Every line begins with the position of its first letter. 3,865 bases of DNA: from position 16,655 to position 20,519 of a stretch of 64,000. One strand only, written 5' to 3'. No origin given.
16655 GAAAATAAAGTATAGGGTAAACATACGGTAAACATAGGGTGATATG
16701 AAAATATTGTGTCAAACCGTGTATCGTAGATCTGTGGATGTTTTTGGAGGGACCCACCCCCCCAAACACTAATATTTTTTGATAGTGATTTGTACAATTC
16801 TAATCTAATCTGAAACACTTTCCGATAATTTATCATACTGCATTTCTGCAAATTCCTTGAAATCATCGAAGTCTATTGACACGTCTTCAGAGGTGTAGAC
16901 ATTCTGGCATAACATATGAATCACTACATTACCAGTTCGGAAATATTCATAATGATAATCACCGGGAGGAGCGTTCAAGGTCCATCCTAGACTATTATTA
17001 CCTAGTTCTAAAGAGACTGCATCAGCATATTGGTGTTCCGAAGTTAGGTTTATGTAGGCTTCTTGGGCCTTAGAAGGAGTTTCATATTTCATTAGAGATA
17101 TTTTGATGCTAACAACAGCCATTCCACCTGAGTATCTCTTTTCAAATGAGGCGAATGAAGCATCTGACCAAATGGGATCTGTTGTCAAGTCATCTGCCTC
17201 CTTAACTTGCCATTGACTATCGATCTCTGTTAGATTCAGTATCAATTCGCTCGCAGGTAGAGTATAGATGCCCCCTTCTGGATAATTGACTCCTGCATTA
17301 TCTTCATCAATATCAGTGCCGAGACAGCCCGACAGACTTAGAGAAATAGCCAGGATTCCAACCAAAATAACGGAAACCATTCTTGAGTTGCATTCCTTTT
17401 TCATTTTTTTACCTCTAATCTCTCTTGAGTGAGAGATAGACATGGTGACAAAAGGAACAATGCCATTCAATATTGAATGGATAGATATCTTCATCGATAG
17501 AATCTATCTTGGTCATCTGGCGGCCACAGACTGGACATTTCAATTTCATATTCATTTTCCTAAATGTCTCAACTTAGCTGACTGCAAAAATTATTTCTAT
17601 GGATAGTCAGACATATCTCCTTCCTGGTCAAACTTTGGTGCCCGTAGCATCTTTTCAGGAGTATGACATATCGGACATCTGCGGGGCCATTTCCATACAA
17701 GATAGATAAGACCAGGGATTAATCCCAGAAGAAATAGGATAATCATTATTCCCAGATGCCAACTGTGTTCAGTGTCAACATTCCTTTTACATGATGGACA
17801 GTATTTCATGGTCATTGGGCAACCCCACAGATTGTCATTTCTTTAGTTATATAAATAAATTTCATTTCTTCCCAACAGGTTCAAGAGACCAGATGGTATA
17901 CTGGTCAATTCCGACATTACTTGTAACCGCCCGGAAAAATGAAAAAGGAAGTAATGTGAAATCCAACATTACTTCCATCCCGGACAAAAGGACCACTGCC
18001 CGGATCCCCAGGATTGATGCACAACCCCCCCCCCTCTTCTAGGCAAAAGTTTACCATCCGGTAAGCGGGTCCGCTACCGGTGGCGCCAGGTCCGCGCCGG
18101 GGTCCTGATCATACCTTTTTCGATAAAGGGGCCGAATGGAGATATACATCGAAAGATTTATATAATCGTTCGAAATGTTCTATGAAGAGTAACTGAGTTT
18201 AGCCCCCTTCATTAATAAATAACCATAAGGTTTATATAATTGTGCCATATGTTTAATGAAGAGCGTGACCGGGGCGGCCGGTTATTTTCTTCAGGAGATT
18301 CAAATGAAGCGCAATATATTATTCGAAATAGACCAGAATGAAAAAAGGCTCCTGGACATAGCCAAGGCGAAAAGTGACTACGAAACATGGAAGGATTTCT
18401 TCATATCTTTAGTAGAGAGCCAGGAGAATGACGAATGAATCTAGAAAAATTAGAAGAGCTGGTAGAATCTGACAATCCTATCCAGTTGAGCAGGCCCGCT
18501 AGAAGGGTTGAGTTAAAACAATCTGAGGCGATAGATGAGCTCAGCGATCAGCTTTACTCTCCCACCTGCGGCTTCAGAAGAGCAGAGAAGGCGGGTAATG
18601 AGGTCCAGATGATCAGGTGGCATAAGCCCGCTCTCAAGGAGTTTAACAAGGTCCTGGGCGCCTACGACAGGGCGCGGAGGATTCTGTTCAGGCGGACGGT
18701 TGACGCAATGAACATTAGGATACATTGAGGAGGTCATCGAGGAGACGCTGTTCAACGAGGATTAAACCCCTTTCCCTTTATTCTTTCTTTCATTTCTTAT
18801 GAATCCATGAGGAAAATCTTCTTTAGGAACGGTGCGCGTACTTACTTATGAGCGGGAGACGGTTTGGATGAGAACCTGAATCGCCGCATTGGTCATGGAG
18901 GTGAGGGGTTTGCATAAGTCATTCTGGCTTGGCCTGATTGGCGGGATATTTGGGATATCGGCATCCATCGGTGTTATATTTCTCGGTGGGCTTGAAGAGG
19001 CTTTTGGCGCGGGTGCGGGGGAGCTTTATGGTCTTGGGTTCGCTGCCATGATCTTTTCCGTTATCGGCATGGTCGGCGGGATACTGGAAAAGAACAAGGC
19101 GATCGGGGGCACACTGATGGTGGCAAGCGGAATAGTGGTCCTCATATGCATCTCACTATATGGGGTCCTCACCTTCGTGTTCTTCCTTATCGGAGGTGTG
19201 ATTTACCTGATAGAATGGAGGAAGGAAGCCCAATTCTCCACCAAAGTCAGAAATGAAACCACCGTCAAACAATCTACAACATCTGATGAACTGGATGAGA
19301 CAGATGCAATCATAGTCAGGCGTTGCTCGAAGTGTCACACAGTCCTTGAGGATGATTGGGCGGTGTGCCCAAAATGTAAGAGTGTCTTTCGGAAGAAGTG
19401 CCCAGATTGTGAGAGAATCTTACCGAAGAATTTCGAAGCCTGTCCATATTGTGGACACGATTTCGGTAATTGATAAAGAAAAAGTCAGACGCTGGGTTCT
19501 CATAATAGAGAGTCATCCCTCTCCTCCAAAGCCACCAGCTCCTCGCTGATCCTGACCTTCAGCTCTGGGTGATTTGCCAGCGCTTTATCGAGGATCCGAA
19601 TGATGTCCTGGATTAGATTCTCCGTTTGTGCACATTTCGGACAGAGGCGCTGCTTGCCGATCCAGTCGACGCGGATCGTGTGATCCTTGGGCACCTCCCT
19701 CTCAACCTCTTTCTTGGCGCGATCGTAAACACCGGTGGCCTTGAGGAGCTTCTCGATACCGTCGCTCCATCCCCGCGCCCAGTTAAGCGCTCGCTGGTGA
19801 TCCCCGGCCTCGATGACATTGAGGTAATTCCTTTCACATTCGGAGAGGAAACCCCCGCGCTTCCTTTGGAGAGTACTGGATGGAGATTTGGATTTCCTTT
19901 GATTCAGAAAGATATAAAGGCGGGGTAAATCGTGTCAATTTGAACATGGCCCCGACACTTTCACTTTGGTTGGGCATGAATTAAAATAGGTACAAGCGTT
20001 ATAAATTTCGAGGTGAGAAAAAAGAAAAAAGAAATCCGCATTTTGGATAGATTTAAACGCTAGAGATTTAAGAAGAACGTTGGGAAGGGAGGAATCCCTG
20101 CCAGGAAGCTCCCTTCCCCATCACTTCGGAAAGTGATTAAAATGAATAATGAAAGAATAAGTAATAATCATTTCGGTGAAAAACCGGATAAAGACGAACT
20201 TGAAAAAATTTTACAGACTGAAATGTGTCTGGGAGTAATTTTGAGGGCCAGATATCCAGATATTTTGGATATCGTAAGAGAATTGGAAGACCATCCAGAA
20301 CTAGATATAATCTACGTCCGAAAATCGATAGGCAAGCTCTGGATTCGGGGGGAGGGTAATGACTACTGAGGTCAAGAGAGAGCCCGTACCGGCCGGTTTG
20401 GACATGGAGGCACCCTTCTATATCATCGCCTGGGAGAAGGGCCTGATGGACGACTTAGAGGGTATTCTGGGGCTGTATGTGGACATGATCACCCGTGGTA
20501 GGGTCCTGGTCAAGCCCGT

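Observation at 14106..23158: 9-kb integrated element whose att site is the topA promoter, not a tRNA gene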

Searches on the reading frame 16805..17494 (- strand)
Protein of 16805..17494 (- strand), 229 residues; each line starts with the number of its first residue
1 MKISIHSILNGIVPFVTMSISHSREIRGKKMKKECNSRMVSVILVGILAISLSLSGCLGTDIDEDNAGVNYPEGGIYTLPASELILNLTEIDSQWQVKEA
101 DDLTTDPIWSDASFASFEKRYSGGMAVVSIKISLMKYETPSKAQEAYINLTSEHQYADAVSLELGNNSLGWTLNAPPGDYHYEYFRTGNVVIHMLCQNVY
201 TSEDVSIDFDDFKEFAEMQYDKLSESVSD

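Call 7: search_protein_families(library=pfam, proteins=[window:16805-17494:-], max_evalue=0.01)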
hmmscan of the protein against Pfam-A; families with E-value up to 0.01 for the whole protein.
window:16805-17494:- (229 aa): 0 families

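Call 8: search_protein_families(library=phrogs, proteins=[window:16805-17494:-], max_evalue=0.01)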
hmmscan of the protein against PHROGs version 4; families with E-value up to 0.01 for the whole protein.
window:16805-17494:- (229 aa): 0 families

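Call 79: search_protein_families(library=padloc, proteins=[window:16805-17494:-], max_evalue=0.01)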
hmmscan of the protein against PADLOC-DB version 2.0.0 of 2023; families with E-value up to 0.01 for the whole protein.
window:16805-17494:- (229 aa): 0 families

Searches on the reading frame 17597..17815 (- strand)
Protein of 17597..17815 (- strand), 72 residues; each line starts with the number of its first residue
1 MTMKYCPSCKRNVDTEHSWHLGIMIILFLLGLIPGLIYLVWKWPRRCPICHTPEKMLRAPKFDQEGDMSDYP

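Call 71: search_protein_families(library=pfam, proteins=[window:17597-17815:-], max_evalue=0.01)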
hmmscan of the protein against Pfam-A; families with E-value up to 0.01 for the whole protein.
window:17597-17815:- (72 aa): 2 families
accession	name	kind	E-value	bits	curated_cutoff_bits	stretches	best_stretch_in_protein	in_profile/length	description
PF21349.2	RUBY_RBDX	-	0.002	17.9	26.5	0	43-55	15-27/30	Rubrerythrin, rubredoxin-like domain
PF01679.22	Pmp3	-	0.0026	18.1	22.9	1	18-41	23-46/49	Proteolipid membrane potential modulator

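Call 79: search_protein_families(library=padloc, proteins=[window:17597-17815:-], max_evalue=0.01)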
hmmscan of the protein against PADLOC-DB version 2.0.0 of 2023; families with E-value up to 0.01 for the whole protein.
window:17597-17815:- (72 aa): 0 families

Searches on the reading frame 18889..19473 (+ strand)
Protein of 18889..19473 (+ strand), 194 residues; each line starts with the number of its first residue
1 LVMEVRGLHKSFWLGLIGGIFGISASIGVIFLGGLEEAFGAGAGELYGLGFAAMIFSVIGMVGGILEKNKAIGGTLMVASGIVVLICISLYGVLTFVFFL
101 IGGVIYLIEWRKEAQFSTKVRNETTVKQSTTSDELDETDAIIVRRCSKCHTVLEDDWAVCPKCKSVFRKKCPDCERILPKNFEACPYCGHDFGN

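Call 7: search_protein_families(library=pfam, proteins=[window:18889-19473:+], max_evalue=0.01)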
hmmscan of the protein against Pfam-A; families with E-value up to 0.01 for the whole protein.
window:18889-19473:+ (194 aa): 6 families
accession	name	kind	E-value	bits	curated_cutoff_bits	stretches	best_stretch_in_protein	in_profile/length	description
PF12773.13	DZR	-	8.7e-09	35.8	27.3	1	146-189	1-45/45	Double zinc ribbon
PF10571.15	UPF0547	-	5.3e-08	33.3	29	1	169-192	1-24/26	Uncharacterised protein family UPF0547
PF17032.10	Zn_ribbon_15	-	2.6e-07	31.8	28.9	1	105-164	26-73/73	zinc-ribbon family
PF13240.11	Zn_Ribbon_1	-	7.5e-07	29.2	25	1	146-163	2-19/23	zinc-ribbon domain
PF13248.11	Zn_ribbon_3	-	5.9e-05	22.8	27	1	145-163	4-22/26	zinc-ribbon domain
PF13273.12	DUF4064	-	8.6e-05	23.1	32.1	1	12-87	6-102/102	Protein of unknown function (DUF4064)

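Call 8: search_protein_families(library=phrogs, proteins=[window:18889-19473:+], max_evalue=0.01)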
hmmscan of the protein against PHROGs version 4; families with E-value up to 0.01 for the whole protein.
window:18889-19473:+ (194 aa): 2 families
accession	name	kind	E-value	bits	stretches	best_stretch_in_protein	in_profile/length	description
phrog_6780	-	unknown function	2.8e-17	64.1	1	11-112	6-109/114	-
phrog_19315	-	unknown function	0.00056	20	1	137-190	252-309/348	-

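Call 79: search_protein_families(library=padloc, proteins=[window:18889-19473:+], max_evalue=0.01)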
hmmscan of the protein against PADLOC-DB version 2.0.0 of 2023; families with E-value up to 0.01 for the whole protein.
window:18889-19473:+ (194 aa): 0 families

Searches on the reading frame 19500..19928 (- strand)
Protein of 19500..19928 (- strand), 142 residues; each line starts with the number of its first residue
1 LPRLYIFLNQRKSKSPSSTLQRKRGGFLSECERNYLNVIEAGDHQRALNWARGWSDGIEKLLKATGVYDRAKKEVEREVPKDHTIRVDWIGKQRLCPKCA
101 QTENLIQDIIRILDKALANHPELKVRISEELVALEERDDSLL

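Call 71: search_protein_families(library=pfam, proteins=[window:19500-19928:-], max_evalue=0.01)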
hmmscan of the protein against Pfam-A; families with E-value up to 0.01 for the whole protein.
window:19500-19928:- (142 aa): 0 families

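Call 79: search_protein_families(library=padloc, proteins=[window:19500-19928:-], max_evalue=0.01)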
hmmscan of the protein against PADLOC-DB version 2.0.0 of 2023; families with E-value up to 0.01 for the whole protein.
window:19500-19928:- (142 aa): 0 families

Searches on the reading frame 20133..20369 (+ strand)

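Call 8: search_protein_families(library=phrogs, proteins=[window:20133-20369:+], max_evalue=0.01)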
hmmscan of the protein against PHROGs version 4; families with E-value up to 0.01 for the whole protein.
window:20133-20369:+ (78 aa): 0 families

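Call 71: search_protein_families(library=pfam, proteins=[window:20133-20369:+], max_evalue=0.01)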
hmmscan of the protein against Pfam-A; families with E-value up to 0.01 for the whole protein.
window:20133-20369:+ (78 aa): 1 family
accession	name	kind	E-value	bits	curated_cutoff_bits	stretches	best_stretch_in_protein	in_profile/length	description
PF00843.22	Arena_nucleocap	-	0.0043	16.5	27.2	1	20-65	187-232/334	Arenavirus nucleocapsid N-terminal domain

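Call 79: search_protein_families(library=padloc, proteins=[window:20133-20369:+], max_evalue=0.01)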
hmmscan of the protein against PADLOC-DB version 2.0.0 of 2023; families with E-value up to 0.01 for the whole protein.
window:20133-20369:+ (78 aa): 0 families
